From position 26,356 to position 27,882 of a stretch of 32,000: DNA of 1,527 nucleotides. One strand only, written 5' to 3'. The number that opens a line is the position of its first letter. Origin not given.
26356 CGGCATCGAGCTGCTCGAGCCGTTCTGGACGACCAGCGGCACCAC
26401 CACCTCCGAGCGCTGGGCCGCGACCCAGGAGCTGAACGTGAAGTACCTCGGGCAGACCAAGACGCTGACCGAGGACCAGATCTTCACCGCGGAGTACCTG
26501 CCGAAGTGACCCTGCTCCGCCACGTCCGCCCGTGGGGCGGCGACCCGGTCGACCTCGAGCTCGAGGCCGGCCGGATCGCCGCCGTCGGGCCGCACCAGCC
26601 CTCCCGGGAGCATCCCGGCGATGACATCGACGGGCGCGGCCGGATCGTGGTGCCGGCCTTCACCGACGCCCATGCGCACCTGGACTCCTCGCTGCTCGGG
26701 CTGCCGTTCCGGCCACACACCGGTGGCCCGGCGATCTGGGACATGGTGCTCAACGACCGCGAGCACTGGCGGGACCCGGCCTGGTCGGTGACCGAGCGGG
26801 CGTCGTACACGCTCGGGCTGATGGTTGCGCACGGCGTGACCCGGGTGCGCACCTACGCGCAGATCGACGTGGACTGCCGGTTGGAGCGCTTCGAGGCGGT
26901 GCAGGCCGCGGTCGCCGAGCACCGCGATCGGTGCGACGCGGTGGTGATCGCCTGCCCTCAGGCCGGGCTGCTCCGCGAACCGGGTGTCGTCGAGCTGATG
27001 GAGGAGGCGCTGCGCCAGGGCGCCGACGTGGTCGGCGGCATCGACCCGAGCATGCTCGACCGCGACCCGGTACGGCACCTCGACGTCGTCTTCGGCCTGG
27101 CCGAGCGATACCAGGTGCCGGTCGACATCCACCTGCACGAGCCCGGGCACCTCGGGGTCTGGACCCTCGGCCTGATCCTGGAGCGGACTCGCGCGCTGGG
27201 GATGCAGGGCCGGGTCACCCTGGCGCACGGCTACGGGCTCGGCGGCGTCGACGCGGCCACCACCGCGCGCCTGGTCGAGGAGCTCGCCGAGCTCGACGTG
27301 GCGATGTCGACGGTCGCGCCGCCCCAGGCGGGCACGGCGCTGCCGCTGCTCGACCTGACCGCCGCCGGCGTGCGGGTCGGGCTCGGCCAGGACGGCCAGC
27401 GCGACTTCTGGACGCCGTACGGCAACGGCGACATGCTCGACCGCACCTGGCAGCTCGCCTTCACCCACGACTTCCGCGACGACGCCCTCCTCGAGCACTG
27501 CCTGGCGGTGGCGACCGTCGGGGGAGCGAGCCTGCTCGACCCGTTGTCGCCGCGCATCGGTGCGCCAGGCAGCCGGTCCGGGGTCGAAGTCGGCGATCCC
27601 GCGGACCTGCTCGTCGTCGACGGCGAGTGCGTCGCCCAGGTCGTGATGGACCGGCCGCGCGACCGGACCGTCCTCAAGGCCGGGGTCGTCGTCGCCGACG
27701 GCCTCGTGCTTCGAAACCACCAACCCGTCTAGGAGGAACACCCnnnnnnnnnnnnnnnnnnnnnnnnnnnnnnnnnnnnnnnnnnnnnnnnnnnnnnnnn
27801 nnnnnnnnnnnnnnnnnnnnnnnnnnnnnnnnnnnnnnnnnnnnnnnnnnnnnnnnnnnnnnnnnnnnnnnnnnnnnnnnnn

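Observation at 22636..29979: Module B: a nine-gene coupled operon of amide/amidine hydrolases that matches no pathway I know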

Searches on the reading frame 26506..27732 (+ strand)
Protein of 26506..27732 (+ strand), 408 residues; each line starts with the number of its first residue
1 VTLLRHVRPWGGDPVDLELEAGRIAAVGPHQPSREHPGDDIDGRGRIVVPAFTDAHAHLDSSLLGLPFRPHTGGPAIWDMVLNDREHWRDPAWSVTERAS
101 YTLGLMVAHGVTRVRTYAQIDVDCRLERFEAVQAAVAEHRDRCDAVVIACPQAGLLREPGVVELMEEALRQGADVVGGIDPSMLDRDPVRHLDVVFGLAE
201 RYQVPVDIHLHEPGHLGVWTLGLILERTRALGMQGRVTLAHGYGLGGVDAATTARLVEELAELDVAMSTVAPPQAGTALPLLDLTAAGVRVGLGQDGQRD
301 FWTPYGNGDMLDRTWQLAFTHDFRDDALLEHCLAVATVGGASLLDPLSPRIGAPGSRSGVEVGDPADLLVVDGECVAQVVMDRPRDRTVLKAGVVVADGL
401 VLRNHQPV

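Call 7: search_protein_families(library=pfam, proteins=[window:26506-27732:+])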
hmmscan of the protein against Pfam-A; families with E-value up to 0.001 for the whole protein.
window:26506-27732:+ (408 aa): 2 families
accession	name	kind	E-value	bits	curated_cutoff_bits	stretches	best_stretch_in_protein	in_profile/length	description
PF07969.17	Amidohydro_3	-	7.6e-24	85.5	29.7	1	104-396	166-471/472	Amidohydrolase family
PF01979.26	Amidohydro_1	-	9.8e-12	45.2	25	1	47-380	1-327/345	Amidohydrolase family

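Call 8: search_protein_families(library=ncbifam, proteins=[window:26506-27732:+])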
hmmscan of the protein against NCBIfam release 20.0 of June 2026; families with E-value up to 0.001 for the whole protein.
window:26506-27732:+ (408 aa): 13 families
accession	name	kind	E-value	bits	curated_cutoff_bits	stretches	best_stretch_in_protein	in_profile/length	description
NF004636.0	PRK05985.1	subfamily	3.4e-119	398.2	408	1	2-399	5-391/398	amidohydrolase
NF005312.0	PRK06846.1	subfamily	1.7e-77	261.1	447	1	15-398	33-407/412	amidohydrolase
NF005748.0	PRK07572.1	subfamily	3.3e-34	118.7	438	1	9-398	12-402/426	cytosine deaminase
NF006685.0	PRK09230.1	subfamily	1.8e-27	95.8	483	1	16-315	21-332/426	cytosine deaminase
NF005759.0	PRK07583.1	equivalog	2.6e-26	92.3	403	1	15-397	41-422/438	cytosine deaminase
NF005365.0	PRK06886.1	equivalog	4.4e-11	42.4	340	1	94-343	66-321/327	hypothetical protein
NF006836.0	PRK09357.1-1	equivalog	9.8e-08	31.1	538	1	2-59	4-61/432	dihydroorotase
NF006056.0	PRK08204.1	subfamily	5.1e-06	25.5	391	1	15-63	25-71/449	hypothetical protein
NF006681.0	PRK09229.1-2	equivalog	7.1e-06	25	362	0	279-379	305-394/451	formimidoylglutamate deiminase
NF006055.0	PRK08203.1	equivalog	4.5e-05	22.2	532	0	17-60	29-72/455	8-oxoguanine deaminase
NF009059.0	PRK12393.1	equivalog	0.00011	21.1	543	0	15-64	29-76/460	amidohydrolase family protein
TIGR02033.1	D-hydantoinase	equivalog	0.00015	20.8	393.25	1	15-64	17-65/454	dihydropyrimidinase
NF006560.0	PRK09061.1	subfamily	0.00042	18.7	340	0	17-211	48-227/517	amidohydrolase family protein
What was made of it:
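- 26506..27732 (+): G6: AtzC/CodA-like amidohydrolase (hydrolytic deaminase). PRK05985 398.2 bits against cutoff 408 (call 8).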

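Call 14: search_solved_structures(query=window:26506-27732:+, max_evalue=0.00001)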
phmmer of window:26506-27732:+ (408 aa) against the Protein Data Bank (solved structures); distinct sequences matched with E-value up to 0.00001: 14.
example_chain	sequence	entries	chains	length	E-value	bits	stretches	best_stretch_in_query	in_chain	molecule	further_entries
6nbo_A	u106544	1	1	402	2e-71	244.8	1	3-398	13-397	N-isopropylammelide isopropylaminohydrolase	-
2qt3_A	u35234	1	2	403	1e-41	146.9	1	39-399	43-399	N-isopropylammelide isopropyl amidohydrolase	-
4cqb_A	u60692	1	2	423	1.2e-41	146.7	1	39-399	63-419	N-ISOPROPYLAMMELIDE ISOPROPYL AMIDOHYDROLASE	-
5akq_A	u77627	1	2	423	1.7e-41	146.2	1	39-399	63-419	N-ISOPROPYLAMMELIDE ISOPROPYL AMIDOHYDROLASE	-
4cqd_A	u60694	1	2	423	2.8e-40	142.2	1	39-399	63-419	N-ISOPROPYLAMMELIDE ISOPROPYL AMIDOHYDROLASE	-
4cqc_A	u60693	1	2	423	3e-40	142.1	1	39-399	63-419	N-ISOPROPYLAMMELIDE ISOPROPYL AMIDOHYDROLASE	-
4r7w_A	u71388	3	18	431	1.1e-29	107.3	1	19-397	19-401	Cytosine deaminase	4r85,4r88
1r9x_A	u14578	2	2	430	5.7e-22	81.9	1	17-312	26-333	Cytosine deaminase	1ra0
1r9z_A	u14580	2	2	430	3.2e-21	79.4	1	17-312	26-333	Cytosine deaminase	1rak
1r9y_A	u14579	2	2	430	3.3e-21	79.4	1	17-312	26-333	Cytosine deaminase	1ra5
1k6w_A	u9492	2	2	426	4.5e-21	78.9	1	17-311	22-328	Cytosine Deaminase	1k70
3o7u_A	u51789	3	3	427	4.6e-21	78.9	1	17-311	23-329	Cytosine deaminase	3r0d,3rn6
3g77_A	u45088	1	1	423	1.2e-19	74.3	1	17-261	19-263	Cytosine deaminase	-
4v1x_A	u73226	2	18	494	1.2e-06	31.4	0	18-66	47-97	ATRAZINE CHLOROHYDROLASE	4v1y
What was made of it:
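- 26506..27732 (+): PDB 6nbo 245 bits, AtzC 147 bits, CodA 79-107 bits (call 14).
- On Cytosine deaminase CodA / AtzC (G6): AtzC structures score 142-147 bits (call 14).
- G6's best named structural relatives are AtzC proteins (147-245 bits, call 14).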

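Call 57: find_homologous_proteins(query=window:26506-27732:+, max_evalue=1e-30)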
Query window:26506-27732:+ (408 aa): 2876 proteins with E <= 1e-30 among 8000 candidates; the best 120 are listed.
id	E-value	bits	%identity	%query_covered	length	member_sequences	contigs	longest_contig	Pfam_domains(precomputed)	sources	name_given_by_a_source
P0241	5.6e-272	920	100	100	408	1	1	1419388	PF07969.18,PF01979.27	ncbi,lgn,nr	ncbi:MAG: amidohydrolase family protein [Nocardioidaceae bacterium]|nr:amidohydrolase family protein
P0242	7.1e-230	782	85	99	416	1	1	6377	PF07969.18,PF01979.27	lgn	-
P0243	3.4e-181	621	70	98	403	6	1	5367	PF07969.18,PF01979.27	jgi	jgi:cytosine/adenosine deaminase-related metal-dependent hydrolase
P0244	8.6e-179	613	69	99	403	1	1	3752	PF07969.18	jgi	jgi:cytosine deaminase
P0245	1.0e-177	610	68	98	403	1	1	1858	PF07969.18,PF01979.27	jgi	jgi:cytosine/adenosine deaminase-related metal-dependent hydrolase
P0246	1.5e-177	609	68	99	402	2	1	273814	PF07969.18,PF01979.27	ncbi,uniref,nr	ncbi:amidohydrolase [Pseudonocardia kunmingensis]|uniref:Cytosine/adenosine deaminase-related metal-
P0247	1.0e-176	607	68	98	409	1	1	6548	PF07969.18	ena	-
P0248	3.7e-176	605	68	98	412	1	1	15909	PF07969.18,PF01979.27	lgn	-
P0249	1.6e-174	599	66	99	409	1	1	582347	PF07969.18,PF01979.27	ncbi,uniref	ncbi:amidohydrolase [Agromyces mediolanus]|uniref:amidohydrolase n=1 Tax=Agromyces mediolanus TaxID=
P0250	7.4e-174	597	67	98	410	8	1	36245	PF07969.18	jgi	jgi:cytosine/adenosine deaminase-related metal-dependent hydrolase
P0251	9.3e-174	597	67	98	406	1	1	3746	PF07969.18,PF01979.27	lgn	-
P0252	1.9e-173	596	67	99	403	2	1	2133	PF07969.18,PF01979.27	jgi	jgi:cytosine/creatinine deaminase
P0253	2.8e-173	595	66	98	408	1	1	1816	PF07969.18,PF01979.27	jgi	-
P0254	1.2e-172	593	64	98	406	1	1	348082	PF07969.18,PF01979.27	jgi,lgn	jgi:cytosine/adenosine deaminase-related metal-dependent hydrolase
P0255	5.6e-172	591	67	98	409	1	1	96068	PF07969.18,PF01979.27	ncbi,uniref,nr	ncbi:amidohydrolase family protein [Leekyejoonella antrihumi]|uniref:Amidohydrolase family protein n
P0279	1.7e-165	570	66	99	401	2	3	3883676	PF07969.18,PF01979.27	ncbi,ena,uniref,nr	ncbi:amidohydrolase family protein [Arthrobacter sp. PAMC25284]|uniref:amidohydrolase family protein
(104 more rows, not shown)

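Call 58: find_encoding_contigs(protein=P0242, flank=10000, max_places=1)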
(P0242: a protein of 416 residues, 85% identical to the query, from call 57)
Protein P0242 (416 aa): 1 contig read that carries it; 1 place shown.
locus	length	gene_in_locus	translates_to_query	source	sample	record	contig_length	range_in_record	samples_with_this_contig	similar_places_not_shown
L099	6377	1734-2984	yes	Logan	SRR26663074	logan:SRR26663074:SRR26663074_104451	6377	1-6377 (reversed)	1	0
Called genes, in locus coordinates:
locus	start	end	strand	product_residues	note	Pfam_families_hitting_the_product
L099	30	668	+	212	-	PF09347:DUF1989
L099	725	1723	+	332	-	-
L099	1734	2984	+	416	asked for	PF01979:Amidohydro_1, PF07969:Amidohydro_3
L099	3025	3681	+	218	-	PF00857:Isochorismatase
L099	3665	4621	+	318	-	PF01522:Polysacc_deac_1 (weak)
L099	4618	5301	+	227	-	PF00596:Aldolase_II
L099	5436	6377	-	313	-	?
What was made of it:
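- Checked: The coordinates are exact at both ends, and a close relative (L099) also ends the block at G9 (call 58).
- The formaldehyde dehydrogenase does not follow G9 in L099, where the next gene is on the opposite strand (call 58). The full block occurs in only one close relative (call 58).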

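Call 59: find_encoding_contigs(protein=P0246, flank=10000, max_places=1)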
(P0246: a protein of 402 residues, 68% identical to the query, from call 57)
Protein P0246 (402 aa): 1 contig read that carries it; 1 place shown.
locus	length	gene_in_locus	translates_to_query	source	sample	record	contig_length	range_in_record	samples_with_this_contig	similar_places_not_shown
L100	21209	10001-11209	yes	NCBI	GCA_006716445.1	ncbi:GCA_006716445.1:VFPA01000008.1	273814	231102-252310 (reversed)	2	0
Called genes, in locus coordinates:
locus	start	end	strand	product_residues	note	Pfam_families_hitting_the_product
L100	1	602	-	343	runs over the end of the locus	PF00296:Bac_luciferase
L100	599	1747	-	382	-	PF00108:Thiolase_N, PF22691:Thiolase_C_1, PF02803:Thiolase_C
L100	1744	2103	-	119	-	PF01796:OB_ChsH2_C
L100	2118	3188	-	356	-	PF00005:ABC_tran, PF13304:AAA_21 (faint), PF08352:oligo_HPY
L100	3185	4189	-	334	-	PF00005:ABC_tran, PF13304:AAA_21 (weak), PF08352:oligo_HPY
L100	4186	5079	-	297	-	PF12911:OppC_N (weak), PF00528:BPD_transp_1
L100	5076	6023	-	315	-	PF19300:BPD_transp_1_N, PF00528:BPD_transp_1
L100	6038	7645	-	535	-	PF00496:SBP_bac_5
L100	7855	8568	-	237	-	-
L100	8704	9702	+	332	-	PF14525:AraC_binding_2, PF00165:HTH_AraC (weak), PF12833:HTH_18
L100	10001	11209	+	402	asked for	PF01979:Amidohydro_1 (weak), PF07969:Amidohydro_3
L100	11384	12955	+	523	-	PF07690:MFS_1, PF12832:MFS_1_like (weak)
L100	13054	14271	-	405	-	PF00067:p450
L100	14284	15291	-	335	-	PF00111:Fer2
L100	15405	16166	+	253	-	PF09339:HTH_IclR, PF12802:MarR_2, PF01614:IclR_C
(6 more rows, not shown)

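Call 60: find_encoding_contigs(protein=P0279, flank=10000, max_places=1)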
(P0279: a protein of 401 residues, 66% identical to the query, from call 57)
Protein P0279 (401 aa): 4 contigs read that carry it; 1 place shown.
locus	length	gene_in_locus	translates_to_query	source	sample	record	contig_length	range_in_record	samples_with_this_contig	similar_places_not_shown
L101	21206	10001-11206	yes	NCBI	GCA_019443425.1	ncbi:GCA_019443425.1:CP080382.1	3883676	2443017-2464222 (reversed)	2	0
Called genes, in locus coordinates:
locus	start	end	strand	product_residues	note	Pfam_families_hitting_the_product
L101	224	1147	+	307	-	PF07690:MFS_1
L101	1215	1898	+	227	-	PF00392:GntR, PF07729:FCD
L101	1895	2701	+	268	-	PF01177:Asp_Glu_race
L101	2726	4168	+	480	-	PF01979:Amidohydro_1, PF07969:Amidohydro_3 (weak)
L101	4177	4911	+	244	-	PF01177:Asp_Glu_race, PF17645:Amdase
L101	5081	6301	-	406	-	PF11299:DUF3100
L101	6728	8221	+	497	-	PF01979:Amidohydro_1, PF07969:Amidohydro_3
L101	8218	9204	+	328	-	PF02423:OCD_Mu_crystall, PF01488:Shikimate_DH (weak)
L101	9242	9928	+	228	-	PF00392:GntR, PF07729:FCD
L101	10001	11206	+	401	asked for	PF01979:Amidohydro_1, PF07969:Amidohydro_3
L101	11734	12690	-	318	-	PF22290:DmmA-like_N, PF00111:Fer2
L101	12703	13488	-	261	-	PF02463:SMC_N (faint), PF00005:ABC_tran, PF13304:AAA_21 (weak)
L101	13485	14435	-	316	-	PF00528:BPD_transp_1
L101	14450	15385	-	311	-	PF00497:SBP_bac_3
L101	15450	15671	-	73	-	-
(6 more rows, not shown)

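Call 63: search_dna_similar(query=window:26506-27732:+, collection=plasmids, mode=protein, max_rows=15)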
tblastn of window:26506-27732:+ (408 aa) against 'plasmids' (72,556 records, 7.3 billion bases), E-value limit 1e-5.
Records with a match: 706; places in all: 979; records where one place covers at least 80% of the query: 678.
Best place of each record, by identity: 60-80% 1; <60% 705.
By first word of the organism name: Rhizobium 261; Sinorhizobium 151; Ensifer 20; Enterobacter 20; Streptomyces 18; Shinella 14; Agrobacterium 14; Escherichia 14; Paracoccus 14; Klebsiella 13; and 82 more.
By predicted mobility (MOB-suite, as given by PLSDB): non-mobilizable 356; conjugative 232; mobilizable 118.
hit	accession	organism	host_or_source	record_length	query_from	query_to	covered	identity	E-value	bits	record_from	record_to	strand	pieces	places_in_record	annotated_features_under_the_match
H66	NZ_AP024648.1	Arthrobacter sp. StoSoilB13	-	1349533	2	404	99%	61.5%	6e-159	502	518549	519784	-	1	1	record has no annotation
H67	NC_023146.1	Leisingera methylohalidivorans DSM 14336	Seawater collected from a tide pool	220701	3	404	99%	42.8%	3e-81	279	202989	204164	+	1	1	amidohydrolase family protein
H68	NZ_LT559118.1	Nonomuraea gerenzanensis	-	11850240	2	396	97%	42.9%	1e-71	251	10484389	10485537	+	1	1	none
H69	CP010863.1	Marinovum algicola DG 898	-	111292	3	397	97%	42.8%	8e-81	278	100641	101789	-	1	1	Cytosine deaminase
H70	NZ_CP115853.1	Pseudoroseomonas cervicalis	-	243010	3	402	98%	41.7%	5e-83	284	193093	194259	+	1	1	amidohydrolase family protein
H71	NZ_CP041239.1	Sinorhizobium mexicanum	Acaciella angustissima,cell culture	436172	3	402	98%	41.6%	3e-84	288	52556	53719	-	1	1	amidohydrolase family protein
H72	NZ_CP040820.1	Paroceanicella profunda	Cell culture,Deep seawater from Mariana ...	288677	3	403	98%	41.2%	2e-69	244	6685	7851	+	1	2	amidohydrolase family protein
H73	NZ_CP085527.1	Sinorhizobium meliloti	Medicago,cell culture,lupulina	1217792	3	404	99%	40.7%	3e-81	279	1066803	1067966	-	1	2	none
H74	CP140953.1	Sinorhizobium meliloti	Medicago lupulina,whole organism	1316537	3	404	99%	40.7%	3e-81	279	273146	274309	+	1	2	amidohydrolase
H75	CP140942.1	Sinorhizobium meliloti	Medicago lupulina,whole organism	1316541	3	404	99%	40.7%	3e-81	279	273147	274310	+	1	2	amidohydrolase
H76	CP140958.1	Sinorhizobium meliloti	Medicago lupulina,whole organism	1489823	3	404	99%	40.7%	3e-81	279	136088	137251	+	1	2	amidohydrolase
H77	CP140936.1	Sinorhizobium meliloti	Medicago lupulina,whole organism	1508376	3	404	99%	40.7%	3e-81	279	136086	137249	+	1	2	amidohydrolase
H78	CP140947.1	Sinorhizobium meliloti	Medicago lupulina,whole organism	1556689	3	404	99%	40.7%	3e-81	279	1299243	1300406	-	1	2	amidohydrolase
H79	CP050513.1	Sinorhizobium meliloti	Medicago sativa,cell culture,root nodule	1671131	3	404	99%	40.7%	3e-81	279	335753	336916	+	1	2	amidohydrolase family protein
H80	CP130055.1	Sinorhizobium meliloti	Medicago,Cell culture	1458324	3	404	99%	40.5%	2e-68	286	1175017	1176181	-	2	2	none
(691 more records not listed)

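Call 72: find_related_loci(query=A2, collection=metagenome_contigs, flank=8000)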
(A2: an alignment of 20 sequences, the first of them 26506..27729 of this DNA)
Query A2 (408 aa) in metagenome_contigs; peptide patterns used: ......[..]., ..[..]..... (x = any residue, [..] = any of these).
600 stretches matched a pattern (row limit reached: there are more); 129 encode a relative of the query (tblastn E <= 1e-3); the best 80 are kept; 80 distinct loci.
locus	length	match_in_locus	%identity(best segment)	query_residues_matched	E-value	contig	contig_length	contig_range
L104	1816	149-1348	66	2-402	0e+0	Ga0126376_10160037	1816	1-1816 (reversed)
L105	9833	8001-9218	61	2-402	2e-164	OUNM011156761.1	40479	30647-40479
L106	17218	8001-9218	61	2-402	7e-162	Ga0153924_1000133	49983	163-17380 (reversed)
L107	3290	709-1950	61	1-402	2e-169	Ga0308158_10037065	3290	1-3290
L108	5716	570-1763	61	4-402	1e-160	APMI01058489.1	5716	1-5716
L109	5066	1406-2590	64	3-402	3e-161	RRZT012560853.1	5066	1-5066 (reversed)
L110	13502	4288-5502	60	1-407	4e-158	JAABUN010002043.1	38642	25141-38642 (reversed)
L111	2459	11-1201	60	3-400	4e-167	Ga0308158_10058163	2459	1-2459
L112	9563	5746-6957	61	4-402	3e-156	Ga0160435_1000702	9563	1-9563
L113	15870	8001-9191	60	3-400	4e-156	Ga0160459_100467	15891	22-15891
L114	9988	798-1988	60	3-400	9e-156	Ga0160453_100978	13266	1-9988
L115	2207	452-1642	59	3-400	9e-167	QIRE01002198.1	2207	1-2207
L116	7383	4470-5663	60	3-400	4e-155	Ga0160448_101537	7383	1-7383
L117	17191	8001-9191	61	3-400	5e-155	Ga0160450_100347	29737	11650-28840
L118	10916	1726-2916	58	3-400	2e-154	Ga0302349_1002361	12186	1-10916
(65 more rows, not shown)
